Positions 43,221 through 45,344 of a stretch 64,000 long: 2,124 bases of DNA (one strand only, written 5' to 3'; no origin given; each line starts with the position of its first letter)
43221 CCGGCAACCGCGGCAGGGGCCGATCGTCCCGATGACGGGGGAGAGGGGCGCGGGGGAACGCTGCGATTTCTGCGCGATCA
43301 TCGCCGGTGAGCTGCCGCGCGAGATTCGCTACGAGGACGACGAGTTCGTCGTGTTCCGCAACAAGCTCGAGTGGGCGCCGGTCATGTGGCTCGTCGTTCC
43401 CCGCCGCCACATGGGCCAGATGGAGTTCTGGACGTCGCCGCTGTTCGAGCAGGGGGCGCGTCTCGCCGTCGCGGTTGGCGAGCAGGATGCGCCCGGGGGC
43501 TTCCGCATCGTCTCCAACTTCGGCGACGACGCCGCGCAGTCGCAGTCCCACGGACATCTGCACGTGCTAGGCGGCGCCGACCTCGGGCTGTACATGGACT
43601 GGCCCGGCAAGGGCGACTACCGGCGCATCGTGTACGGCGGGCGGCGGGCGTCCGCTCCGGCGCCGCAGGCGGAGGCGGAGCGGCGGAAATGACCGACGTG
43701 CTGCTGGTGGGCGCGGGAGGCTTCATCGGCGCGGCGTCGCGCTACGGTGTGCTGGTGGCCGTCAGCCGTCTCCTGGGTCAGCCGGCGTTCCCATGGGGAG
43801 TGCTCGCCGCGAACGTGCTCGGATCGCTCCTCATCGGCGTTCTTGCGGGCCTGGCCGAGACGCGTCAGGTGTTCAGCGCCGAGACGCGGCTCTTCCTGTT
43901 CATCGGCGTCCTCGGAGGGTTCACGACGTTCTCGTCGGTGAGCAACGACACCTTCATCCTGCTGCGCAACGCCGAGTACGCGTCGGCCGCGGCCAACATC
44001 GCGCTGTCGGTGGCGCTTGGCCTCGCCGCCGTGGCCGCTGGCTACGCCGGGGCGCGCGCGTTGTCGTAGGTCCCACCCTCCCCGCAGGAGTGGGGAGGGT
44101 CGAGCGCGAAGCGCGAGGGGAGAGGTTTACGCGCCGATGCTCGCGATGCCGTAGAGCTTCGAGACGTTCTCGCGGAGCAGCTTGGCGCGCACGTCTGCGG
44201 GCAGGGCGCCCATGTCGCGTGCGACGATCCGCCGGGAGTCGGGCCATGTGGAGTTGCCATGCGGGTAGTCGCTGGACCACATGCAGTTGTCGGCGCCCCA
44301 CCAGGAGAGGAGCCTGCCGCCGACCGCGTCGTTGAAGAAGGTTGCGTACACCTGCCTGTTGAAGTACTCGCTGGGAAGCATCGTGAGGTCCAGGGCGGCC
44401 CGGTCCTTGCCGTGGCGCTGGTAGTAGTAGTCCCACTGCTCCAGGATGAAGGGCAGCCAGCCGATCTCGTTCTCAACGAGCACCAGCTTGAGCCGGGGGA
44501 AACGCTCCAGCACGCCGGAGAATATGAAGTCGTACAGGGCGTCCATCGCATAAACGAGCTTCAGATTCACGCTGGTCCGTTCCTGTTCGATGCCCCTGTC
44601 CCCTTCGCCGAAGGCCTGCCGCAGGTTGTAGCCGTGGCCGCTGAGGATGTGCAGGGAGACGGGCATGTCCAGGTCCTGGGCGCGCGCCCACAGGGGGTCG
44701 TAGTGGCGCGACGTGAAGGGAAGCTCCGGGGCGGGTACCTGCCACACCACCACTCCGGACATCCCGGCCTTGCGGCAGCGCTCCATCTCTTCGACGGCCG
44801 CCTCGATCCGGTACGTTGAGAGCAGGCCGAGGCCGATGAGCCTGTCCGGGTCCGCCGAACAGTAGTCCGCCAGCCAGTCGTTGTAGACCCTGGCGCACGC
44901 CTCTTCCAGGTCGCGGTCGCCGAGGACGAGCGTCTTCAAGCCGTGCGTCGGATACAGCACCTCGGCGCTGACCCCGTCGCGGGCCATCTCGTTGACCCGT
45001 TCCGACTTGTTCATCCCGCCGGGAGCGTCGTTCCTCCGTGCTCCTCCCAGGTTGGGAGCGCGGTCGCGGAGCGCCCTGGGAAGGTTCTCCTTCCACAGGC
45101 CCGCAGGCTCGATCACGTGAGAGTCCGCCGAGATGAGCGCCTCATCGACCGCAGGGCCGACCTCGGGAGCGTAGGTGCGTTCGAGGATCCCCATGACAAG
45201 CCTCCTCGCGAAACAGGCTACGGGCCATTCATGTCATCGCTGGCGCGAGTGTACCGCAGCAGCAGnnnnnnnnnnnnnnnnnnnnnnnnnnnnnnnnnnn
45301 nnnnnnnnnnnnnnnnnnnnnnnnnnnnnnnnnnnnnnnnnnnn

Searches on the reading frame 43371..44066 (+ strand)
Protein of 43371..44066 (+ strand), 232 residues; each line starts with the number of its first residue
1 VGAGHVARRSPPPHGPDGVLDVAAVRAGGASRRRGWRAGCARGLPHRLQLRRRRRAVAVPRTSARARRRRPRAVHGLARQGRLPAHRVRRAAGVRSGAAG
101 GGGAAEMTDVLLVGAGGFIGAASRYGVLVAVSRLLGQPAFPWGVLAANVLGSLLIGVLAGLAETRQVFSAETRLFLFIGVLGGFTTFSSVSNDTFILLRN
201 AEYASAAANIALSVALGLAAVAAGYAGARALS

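Call 11: search_protein_families(library=ncbifam, proteins=[window:43371-44066:+], max_evalue=0.00001)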
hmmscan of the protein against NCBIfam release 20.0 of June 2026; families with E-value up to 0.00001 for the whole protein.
window:43371-44066:+ (232 aa): 29 families (the best 25 are shown)
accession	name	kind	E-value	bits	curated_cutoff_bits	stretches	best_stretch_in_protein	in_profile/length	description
NF010791.0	PRK14195.1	equivalog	8e-33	113.5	129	1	107-231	1-124/125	fluoride efflux transporter CrcB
NF010802.0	PRK14206.1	equivalog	1.2e-25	90.1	140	1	110-230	3-124/131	fluoride efflux transporter CrcB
NF010799.0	PRK14203.1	equivalog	1.3e-23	83.5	129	1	107-231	5-130/132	fluoride efflux transporter CrcB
NF010794.0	PRK14198.1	equivalog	7.3e-23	81.4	125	1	109-231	3-124/125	fluoride efflux transporter CrcB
NF010829.0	PRK14233.1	equivalog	1.7e-22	80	128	1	110-228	6-125/133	fluoride efflux transporter CrcB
TIGR00494.1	crcB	equivalog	2e-21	76.5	80.45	1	111-225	1-114/117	fluoride efflux transporter CrcB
NF010805.0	PRK14209.1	equivalog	3.3e-21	75.8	125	1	109-230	4-121/124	fluoride efflux transporter CrcB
NF010792.0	PRK14196.1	equivalog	3.1e-18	66.1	125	1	107-230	2-123/127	fluoride efflux transporter CrcB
NF010796.0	PRK14200.1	equivalog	4.4e-17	62.6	144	1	113-225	10-121/127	fluoride efflux transporter CrcB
NF010820.0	PRK14224.1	equivalog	2.3e-16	59.9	105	1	106-226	7-116/126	fluoride efflux transporter CrcB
NF010824.0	PRK14228.1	equivalog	4.9e-16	59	99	1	111-228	11-119/122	fluoride efflux transporter CrcB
NF010830.0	PRK14234.1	equivalog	5.2e-15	55.9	111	1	110-228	5-122/124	fluoride efflux transporter CrcB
NF010814.0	PRK14218.1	equivalog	2.5e-13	50.7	134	1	109-224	9-123/133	fluoride efflux transporter CrcB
NF010812.0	PRK14216.1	equivalog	8.4e-13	48.6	128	1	110-226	9-123/132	fluoride efflux transporter CrcB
NF010828.0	PRK14232.1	equivalog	8.5e-13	48.4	118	1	109-224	2-111/120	fluoride efflux transporter CrcB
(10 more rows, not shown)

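Call 12: search_protein_families(library=pfam, proteins=[window:43371-44066:+], max_evalue=0.0001)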
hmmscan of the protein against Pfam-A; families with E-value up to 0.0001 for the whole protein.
window:43371-44066:+ (232 aa): 1 family
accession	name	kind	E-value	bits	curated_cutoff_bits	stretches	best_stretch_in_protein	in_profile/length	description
PF02537.21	CRCB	-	1.2e-25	90.3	32.9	1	111-225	1-103/103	CrcB-like protein, Camphor Resistance (CrcB)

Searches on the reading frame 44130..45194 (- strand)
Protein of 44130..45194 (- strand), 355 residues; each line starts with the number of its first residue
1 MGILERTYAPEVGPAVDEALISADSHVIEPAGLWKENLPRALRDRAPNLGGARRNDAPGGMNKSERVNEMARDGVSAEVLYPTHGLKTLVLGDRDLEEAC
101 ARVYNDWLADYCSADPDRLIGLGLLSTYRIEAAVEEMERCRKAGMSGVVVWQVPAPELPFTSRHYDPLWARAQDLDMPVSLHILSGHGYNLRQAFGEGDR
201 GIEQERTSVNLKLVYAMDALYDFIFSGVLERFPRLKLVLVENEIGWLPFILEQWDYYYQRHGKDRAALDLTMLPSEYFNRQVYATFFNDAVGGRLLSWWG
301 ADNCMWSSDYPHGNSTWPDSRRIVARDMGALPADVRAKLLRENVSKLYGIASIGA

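Call 11: search_protein_families(library=ncbifam, proteins=[window:44130-45194:-], max_evalue=0.00001)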
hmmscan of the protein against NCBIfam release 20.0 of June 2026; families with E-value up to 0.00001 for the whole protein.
window:44130-45194:- (355 aa): 0 families

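Call 12: search_protein_families(library=pfam, proteins=[window:44130-45194:-], max_evalue=0.0001)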
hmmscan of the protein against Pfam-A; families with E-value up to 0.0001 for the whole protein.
window:44130-45194:- (355 aa): 1 family
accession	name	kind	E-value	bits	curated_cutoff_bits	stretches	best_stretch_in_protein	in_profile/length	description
PF04909.20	Amidohydro_2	-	7.2e-30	105.2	26.4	1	87-350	48-289/289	Amidohydrolase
